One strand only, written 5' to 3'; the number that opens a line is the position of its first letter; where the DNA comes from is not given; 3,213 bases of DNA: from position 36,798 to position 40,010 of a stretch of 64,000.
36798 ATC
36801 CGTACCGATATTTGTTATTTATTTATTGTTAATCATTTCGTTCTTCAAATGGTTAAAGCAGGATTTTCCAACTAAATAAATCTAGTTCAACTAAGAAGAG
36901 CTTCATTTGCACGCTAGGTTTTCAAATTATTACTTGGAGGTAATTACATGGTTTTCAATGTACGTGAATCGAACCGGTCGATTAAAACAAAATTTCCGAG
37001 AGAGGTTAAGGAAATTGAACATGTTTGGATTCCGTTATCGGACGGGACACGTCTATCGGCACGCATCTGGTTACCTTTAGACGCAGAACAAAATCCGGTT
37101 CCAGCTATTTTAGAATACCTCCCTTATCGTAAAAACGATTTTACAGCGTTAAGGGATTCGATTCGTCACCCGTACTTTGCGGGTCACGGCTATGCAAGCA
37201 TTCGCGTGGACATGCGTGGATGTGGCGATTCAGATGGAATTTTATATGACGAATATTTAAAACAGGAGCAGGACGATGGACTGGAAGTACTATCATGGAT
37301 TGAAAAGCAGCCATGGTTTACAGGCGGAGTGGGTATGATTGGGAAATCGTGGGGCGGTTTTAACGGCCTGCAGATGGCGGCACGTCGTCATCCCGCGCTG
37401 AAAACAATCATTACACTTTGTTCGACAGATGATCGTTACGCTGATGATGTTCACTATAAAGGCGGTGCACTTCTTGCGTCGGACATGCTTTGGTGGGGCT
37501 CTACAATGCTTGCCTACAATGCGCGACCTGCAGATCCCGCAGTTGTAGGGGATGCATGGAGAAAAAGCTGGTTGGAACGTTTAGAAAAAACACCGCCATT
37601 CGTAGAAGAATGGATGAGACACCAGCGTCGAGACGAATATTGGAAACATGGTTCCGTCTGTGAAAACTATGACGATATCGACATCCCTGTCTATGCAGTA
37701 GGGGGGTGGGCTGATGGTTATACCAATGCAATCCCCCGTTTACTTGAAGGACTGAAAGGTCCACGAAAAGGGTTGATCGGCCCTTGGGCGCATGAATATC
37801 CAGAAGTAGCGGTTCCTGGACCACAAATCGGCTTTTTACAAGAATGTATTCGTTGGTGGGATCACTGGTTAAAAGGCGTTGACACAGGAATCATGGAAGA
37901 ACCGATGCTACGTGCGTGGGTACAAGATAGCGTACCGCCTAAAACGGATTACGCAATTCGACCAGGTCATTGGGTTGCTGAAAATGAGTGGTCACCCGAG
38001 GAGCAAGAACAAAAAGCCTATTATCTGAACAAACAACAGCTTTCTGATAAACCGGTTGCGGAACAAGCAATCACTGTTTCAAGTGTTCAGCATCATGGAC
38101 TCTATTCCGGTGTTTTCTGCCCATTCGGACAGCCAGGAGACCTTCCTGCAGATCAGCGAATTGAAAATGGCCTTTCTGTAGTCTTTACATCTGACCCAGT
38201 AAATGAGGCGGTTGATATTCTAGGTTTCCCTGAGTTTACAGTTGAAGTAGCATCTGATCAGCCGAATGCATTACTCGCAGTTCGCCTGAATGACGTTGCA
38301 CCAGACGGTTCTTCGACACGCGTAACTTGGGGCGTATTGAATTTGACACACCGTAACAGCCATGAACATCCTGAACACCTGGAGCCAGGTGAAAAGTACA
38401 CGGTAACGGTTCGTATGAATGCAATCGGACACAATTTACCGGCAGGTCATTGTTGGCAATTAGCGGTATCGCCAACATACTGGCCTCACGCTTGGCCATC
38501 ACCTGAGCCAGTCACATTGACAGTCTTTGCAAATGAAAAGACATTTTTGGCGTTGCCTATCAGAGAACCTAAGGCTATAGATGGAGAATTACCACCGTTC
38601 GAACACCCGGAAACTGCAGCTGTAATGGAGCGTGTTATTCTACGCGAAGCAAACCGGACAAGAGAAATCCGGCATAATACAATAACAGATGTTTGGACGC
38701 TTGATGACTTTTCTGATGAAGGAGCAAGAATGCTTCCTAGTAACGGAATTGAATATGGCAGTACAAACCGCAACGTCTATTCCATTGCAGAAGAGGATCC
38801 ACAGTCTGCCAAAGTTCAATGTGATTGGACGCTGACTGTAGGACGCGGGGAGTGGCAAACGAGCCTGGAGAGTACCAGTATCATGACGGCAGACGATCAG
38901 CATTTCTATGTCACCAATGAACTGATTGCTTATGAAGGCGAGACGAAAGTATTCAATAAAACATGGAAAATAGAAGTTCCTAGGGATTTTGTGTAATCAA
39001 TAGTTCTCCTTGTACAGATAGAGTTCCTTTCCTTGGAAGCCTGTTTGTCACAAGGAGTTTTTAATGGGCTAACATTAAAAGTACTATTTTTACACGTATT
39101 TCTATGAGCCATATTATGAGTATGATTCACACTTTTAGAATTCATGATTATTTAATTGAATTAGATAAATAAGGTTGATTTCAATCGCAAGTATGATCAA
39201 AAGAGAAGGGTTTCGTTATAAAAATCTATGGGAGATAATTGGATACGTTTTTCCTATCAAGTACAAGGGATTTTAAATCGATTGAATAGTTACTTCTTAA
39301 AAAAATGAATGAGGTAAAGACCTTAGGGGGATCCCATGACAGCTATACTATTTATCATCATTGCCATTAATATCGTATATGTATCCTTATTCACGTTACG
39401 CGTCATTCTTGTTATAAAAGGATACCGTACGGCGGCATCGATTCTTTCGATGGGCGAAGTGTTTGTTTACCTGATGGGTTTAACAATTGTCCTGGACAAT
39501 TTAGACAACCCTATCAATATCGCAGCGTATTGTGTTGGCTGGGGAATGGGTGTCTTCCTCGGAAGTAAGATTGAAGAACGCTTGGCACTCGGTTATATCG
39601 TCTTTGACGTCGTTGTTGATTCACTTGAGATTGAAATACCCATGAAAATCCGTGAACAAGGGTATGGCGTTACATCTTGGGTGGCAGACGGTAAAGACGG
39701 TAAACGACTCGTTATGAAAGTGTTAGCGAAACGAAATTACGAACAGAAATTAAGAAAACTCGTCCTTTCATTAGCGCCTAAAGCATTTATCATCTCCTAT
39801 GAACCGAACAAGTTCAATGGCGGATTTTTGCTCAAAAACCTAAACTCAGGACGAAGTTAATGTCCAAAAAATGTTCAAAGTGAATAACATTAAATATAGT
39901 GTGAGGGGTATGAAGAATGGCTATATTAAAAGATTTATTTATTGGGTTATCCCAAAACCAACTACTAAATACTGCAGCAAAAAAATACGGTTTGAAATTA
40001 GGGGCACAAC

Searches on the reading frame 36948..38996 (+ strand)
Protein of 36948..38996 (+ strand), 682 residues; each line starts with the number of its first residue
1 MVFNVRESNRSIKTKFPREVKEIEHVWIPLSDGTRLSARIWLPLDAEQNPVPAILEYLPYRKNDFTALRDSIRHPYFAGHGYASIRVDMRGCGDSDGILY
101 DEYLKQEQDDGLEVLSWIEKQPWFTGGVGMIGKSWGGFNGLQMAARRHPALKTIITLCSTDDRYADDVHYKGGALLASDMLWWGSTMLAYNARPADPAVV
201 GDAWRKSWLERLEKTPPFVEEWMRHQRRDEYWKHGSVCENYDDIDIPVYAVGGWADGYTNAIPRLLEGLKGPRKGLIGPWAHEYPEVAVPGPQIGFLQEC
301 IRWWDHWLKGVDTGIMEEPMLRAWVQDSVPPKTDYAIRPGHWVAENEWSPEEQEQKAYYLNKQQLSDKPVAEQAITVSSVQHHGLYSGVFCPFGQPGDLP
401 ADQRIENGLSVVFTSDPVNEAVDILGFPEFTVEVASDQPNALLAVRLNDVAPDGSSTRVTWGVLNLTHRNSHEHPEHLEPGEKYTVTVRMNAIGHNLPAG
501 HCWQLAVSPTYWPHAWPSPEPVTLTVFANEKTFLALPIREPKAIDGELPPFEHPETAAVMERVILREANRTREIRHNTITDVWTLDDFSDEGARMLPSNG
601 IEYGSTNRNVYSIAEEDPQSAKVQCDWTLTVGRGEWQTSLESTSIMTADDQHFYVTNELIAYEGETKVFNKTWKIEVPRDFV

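Call 12: search_protein_families(library=pfam, proteins=[window:36948-38996:+], max_evalue=0.001)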
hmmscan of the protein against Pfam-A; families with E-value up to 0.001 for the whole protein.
window:36948-38996:+ (682 aa): 5 families
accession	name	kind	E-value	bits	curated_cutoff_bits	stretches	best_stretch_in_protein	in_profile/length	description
PF02129.25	Peptidase_S15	-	5.5e-69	233.2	23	1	32-283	1-261/262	X-Pro dipeptidyl-peptidase (S15 family)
PF08530.16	PepX_C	-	2.8e-41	142.2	22.5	1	314-530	2-199/217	X-Pro dipeptidyl-peptidase C-terminal non-catalytic domain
PF00561.26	Abhydrolase_1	-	3.3e-08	33.9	25.8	1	75-210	21-150/245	alpha/beta hydrolase fold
PF12697.13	Abhydrolase_6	-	0.00061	21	26.3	1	78-276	24-195/217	Alpha/beta hydrolase family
PF12146.15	Hydrolase_4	-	0.00077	19.3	27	0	76-157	26-107/239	Serine aminopeptidase, S33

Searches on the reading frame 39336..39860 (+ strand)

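Call 12: search_protein_families(library=pfam, proteins=[window:39336-39860:+], max_evalue=0.001)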
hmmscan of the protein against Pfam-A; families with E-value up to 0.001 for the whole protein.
window:39336-39860:+ (174 aa): 2 families
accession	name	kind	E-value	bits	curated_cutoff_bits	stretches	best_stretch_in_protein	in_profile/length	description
PF18955.5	DUF5698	-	6.3e-18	65.4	27.5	1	20-76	1-57/58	Domain of unknown function (DUF5698)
PF10035.14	DUF2179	-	6.2e-08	32.8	22.8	1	110-162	1-55/55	Uncharacterized protein conserved in bacteria (DUF2179)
